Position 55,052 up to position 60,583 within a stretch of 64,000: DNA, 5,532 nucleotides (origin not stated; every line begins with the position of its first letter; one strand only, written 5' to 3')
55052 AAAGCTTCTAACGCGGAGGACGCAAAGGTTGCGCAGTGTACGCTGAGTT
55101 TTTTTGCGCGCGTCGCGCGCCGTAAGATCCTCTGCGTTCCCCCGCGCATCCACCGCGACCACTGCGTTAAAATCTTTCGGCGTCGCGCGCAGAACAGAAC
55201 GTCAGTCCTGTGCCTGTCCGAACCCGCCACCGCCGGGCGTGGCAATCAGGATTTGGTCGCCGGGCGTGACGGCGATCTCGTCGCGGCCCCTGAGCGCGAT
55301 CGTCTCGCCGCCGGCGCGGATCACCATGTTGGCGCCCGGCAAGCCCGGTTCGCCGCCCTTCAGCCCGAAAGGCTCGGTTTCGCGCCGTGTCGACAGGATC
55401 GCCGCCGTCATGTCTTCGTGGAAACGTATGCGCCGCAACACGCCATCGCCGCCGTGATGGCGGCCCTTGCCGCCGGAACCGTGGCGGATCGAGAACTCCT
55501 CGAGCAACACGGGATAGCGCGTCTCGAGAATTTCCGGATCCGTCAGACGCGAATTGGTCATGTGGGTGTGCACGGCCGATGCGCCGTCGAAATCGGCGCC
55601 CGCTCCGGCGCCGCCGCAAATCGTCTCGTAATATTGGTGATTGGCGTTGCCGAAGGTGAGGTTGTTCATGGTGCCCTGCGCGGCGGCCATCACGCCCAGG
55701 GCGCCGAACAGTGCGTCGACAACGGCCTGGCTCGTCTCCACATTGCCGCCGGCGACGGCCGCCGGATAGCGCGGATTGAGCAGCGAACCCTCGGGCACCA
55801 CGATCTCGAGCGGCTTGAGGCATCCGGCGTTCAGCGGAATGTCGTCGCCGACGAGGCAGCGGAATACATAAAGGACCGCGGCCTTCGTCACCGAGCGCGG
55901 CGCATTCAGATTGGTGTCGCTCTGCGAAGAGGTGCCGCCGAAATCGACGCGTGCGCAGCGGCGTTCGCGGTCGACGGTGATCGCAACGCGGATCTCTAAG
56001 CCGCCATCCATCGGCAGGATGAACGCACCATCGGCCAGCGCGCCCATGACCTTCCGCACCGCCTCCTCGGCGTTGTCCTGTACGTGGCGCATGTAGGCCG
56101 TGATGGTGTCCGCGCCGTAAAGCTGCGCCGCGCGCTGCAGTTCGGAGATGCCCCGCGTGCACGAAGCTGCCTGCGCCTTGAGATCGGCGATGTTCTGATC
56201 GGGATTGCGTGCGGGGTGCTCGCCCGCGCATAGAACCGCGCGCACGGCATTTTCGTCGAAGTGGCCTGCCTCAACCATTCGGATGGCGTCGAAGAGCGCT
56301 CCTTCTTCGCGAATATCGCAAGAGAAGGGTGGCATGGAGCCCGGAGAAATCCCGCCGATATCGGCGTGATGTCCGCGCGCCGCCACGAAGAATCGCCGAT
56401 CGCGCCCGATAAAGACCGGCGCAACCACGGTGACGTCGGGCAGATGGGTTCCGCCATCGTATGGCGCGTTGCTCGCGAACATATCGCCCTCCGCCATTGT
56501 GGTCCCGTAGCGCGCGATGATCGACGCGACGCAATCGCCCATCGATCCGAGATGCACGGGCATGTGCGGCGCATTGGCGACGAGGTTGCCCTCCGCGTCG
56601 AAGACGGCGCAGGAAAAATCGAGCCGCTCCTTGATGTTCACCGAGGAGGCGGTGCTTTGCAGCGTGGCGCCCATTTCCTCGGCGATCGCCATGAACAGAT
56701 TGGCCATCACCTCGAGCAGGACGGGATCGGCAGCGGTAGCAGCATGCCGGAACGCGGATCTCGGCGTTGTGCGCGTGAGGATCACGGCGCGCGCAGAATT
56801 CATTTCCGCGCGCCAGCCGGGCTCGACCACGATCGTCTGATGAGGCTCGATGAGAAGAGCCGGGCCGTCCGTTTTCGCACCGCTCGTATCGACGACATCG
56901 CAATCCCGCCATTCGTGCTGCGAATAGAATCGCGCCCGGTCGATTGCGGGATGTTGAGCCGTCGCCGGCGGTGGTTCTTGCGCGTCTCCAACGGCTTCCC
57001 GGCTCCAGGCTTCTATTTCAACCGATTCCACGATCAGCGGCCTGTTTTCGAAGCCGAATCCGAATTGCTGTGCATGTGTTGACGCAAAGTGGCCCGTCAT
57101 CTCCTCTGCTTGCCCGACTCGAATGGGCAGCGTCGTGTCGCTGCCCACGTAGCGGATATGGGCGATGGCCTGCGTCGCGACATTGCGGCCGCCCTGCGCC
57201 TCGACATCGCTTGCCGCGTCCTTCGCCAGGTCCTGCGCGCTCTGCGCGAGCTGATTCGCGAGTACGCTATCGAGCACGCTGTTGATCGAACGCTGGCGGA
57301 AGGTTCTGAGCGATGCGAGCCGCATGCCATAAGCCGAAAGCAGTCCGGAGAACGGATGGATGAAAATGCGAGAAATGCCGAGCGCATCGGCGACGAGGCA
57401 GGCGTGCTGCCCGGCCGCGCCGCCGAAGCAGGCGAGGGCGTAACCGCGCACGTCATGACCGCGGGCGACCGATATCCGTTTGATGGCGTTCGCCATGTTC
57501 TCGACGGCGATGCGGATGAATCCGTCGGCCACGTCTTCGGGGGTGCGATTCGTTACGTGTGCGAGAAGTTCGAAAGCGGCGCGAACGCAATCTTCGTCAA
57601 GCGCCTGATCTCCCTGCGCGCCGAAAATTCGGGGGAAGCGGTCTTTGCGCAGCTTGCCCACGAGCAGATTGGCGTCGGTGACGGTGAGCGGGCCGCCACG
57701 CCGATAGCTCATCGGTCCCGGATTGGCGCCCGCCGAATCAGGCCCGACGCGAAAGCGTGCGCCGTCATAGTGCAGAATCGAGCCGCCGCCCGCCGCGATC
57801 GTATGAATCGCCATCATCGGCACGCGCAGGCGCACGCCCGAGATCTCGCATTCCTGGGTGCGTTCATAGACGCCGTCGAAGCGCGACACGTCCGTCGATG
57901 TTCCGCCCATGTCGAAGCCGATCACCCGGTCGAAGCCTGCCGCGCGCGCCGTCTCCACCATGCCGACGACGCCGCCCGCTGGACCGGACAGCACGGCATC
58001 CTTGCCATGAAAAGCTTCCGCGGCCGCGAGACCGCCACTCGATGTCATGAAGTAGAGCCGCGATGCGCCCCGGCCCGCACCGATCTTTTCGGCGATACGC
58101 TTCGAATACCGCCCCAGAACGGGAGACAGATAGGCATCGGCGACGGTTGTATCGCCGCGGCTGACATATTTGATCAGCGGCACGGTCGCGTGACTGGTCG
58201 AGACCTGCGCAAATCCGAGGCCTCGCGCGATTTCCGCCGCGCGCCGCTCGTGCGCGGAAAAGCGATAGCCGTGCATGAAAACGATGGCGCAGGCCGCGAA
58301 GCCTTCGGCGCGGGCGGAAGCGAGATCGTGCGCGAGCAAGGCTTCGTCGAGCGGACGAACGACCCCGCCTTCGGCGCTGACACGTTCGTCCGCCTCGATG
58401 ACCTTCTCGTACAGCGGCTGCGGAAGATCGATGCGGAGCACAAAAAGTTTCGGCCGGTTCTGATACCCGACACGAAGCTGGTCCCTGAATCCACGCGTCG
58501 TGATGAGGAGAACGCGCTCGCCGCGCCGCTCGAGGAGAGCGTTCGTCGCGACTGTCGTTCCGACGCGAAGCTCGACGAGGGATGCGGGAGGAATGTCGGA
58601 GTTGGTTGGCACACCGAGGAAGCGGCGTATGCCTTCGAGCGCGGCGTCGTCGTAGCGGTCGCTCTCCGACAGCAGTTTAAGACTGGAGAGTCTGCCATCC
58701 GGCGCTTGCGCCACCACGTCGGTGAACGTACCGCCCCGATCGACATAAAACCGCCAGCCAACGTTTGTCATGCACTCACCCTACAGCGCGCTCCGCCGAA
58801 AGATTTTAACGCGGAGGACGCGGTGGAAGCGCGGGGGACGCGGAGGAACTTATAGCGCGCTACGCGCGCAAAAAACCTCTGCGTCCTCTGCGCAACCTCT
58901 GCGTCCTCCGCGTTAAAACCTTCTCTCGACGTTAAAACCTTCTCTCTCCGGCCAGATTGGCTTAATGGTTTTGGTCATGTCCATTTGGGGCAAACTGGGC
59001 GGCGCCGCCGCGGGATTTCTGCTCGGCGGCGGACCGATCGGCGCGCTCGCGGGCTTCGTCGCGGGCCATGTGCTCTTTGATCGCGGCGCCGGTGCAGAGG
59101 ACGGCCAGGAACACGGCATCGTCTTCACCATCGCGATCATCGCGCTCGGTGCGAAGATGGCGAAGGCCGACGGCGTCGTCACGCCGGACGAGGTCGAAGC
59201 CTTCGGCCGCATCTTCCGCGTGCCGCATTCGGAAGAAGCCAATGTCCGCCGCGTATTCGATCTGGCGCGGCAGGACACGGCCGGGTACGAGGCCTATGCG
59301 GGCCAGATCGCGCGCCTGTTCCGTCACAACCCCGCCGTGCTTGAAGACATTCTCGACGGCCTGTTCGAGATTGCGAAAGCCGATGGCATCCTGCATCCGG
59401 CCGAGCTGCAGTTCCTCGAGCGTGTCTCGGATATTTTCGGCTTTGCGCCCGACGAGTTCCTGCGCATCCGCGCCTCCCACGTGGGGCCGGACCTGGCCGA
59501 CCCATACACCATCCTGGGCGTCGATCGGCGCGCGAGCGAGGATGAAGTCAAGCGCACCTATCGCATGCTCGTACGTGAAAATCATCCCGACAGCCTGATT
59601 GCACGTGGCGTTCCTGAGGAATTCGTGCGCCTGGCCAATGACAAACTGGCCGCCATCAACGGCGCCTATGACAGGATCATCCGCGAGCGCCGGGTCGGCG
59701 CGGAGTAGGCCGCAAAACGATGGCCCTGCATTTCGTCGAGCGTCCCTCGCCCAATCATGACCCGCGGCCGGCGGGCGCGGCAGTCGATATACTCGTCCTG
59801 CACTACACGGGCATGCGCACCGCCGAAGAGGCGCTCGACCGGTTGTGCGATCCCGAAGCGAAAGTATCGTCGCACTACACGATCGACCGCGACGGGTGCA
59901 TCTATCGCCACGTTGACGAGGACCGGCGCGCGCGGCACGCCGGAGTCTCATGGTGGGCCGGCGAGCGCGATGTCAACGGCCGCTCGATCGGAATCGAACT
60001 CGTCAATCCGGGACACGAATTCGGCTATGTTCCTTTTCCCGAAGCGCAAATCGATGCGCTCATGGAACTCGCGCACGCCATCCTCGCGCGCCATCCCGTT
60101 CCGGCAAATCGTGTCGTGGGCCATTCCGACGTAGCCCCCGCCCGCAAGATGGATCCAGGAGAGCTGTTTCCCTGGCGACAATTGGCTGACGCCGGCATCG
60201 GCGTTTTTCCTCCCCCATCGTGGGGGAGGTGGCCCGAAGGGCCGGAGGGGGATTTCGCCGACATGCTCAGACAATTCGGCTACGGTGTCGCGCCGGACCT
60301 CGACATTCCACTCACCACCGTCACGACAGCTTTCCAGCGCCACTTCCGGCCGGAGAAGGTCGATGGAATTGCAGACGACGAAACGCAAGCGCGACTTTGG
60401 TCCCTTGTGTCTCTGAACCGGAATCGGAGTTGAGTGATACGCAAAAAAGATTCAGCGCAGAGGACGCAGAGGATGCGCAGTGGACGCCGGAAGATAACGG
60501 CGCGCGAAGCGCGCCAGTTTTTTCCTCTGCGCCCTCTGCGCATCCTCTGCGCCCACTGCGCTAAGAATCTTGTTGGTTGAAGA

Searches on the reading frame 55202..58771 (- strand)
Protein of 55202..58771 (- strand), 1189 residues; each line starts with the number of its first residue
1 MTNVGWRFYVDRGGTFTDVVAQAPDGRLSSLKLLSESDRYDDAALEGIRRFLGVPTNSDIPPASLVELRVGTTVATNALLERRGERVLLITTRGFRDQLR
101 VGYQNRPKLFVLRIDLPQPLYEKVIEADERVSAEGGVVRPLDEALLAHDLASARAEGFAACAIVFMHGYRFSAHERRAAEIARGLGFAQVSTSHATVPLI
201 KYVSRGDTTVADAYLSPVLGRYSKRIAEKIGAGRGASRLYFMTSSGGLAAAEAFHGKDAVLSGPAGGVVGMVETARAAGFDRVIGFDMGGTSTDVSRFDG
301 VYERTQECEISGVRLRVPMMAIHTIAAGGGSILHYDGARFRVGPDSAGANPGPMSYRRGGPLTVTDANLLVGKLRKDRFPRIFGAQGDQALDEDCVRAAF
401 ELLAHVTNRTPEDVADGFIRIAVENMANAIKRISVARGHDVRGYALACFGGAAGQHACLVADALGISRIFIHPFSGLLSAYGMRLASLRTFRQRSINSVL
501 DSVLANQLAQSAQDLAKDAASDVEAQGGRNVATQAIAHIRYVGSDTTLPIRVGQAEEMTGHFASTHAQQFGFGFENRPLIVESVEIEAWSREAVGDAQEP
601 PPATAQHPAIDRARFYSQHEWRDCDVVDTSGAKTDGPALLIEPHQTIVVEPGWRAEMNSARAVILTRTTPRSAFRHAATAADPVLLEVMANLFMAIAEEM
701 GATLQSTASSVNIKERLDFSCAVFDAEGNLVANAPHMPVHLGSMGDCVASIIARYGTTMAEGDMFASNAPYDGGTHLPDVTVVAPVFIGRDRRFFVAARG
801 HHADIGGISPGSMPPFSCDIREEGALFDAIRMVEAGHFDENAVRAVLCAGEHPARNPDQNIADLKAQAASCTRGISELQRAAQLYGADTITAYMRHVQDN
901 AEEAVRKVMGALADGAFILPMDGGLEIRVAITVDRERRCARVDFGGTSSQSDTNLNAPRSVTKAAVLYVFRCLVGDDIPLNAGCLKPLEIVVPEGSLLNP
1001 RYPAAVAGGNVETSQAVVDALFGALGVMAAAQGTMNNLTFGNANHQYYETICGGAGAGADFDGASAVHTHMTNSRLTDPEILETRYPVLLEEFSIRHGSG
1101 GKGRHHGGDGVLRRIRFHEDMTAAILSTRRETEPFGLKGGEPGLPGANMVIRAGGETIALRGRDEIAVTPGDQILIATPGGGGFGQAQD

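Call 6: search_protein_families(library=pfam, proteins=[window:55202-58771:-])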
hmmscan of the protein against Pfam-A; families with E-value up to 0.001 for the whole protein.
window:55202-58771:- (1189 aa): 3 families
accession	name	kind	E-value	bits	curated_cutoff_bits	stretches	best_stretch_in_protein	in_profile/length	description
PF02538.19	Hydantoinase_B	-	5.2e-198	659.1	26.8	1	682-1186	1-518/519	Hydantoinase B/oxoprolinase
PF01968.24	Hydantoinase_A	-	5.5e-105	351.2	22.9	1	205-490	1-289/291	Hydantoinase/oxoprolinase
PF05378.19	Hydant_A_N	-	1.1e-52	178.7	25.2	1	7-183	1-173/176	Hydantoinase/oxoprolinase N-terminal region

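Call 24: search_protein_families(library=ncbifam, proteins=[window:55202-58771:-])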
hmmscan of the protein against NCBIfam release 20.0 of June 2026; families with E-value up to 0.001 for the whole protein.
window:55202-58771:- (1189 aa): 5 families
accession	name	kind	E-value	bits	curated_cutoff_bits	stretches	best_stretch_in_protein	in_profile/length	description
NF050156.1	CapLactmsAlpCapA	equivalog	2.1e-93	313.9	1000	1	6-667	1-687/689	caprolactamase subunit alpha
NF050157.1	CapLactmsBetCapB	equivalog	1.9e-46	158.5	1000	1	682-1187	2-529/577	caprolactamase subunit beta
NF042975.2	AcphenoCarb_ApcC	equivalog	1.4e-41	142.5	1500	1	10-482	13-499/733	acetophenone carboxylase subunit gamma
NF042960.1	AcphenoCarb_ApcA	equivalog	5.6e-30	104.2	1250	1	242-657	229-647/658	acetophenone carboxylase subunit alpha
NF042976.1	AcphenoCarb_ApcD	equivalog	6.8e-17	61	1500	1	675-1025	23-377/685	acetophenone carboxylase subunit delta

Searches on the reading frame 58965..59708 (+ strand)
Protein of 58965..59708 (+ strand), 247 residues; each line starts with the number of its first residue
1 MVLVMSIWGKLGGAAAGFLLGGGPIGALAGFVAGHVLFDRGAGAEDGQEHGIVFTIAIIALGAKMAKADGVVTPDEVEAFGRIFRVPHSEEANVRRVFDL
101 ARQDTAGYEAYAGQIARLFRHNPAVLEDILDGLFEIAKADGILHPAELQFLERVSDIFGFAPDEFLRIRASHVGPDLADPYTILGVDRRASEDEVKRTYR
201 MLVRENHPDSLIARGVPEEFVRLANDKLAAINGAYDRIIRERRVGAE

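Call 6: search_protein_families(library=pfam, proteins=[window:58965-59708:+])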
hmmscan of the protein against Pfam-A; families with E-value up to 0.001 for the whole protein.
window:58965-59708:+ (247 aa): 2 families
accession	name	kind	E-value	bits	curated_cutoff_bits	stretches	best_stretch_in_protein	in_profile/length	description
PF05099.18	TerB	-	7.2e-30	104.1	24.4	1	56-170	2-118/118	Tellurite resistance protein TerB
PF00226.36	DnaJ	-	5.1e-09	36.5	27.8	1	179-211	1-33/63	DnaJ domain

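Call 24: search_protein_families(library=ncbifam, proteins=[window:58965-59708:+])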
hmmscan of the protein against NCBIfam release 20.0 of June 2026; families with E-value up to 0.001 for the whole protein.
window:58965-59708:+ (247 aa): 11 families
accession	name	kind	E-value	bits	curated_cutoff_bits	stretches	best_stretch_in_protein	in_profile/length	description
NF006948.0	PRK09430.1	equivalog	7.2e-36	124.2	162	2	171-243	193-265/267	co-chaperone DjlA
TIGR02349.1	DnaJ_bact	equivalog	2.8e-08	33.5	377.2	1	180-236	2-51/354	molecular chaperone DnaJ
NF010871.0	PRK14278.1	equivalog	6.4e-08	31.9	502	1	179-210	4-35/378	molecular chaperone DnaJ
NF050028.1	CldAdptActJ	equivalog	1.9e-07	31.5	150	1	181-240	5-62/93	cold adaptation protein ActJcold adaptation protein ActJ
NF010892.0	PRK14299.1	equivalog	7.1e-07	28.7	392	1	179-222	5-48/291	chaperone protein DnaJ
NF010872.0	PRK14279.1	equivalog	5.3e-06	25.8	556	1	179-211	10-42/394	molecular chaperone DnaJ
NF010885.0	PRK14292.1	equivalog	1.3e-05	24.4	585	1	178-225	2-49/371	chaperone protein DnaJ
NF008035.0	PRK10767.1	subfamily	2.8e-05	23.4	338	1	179-236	5-55/374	molecular chaperone DnaJ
NF010894.0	PRK14301.1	equivalog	3.6e-05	22.9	548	1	179-210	5-36/373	chaperone protein DnaJ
NF010874.0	PRK14281.1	equivalog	7.8e-05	22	619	1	179-236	4-54/397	chaperone protein DnaJ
NF037946.1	terminal_TopJ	equivalog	0.00012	20.8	300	1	179-220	6-47/810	terminal organelle assembly protein TopJ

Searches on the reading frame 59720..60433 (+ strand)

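Call 6: search_protein_families(library=pfam, proteins=[window:59720-60433:+])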
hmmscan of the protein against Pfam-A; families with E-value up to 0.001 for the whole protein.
window:59720-60433:+ (237 aa): 1 family
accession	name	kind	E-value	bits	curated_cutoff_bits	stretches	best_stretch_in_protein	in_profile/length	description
PF01510.30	Amidase_2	-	1.2e-35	123.2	26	1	20-148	3-131/131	N-acetylmuramoyl-L-alanine amidase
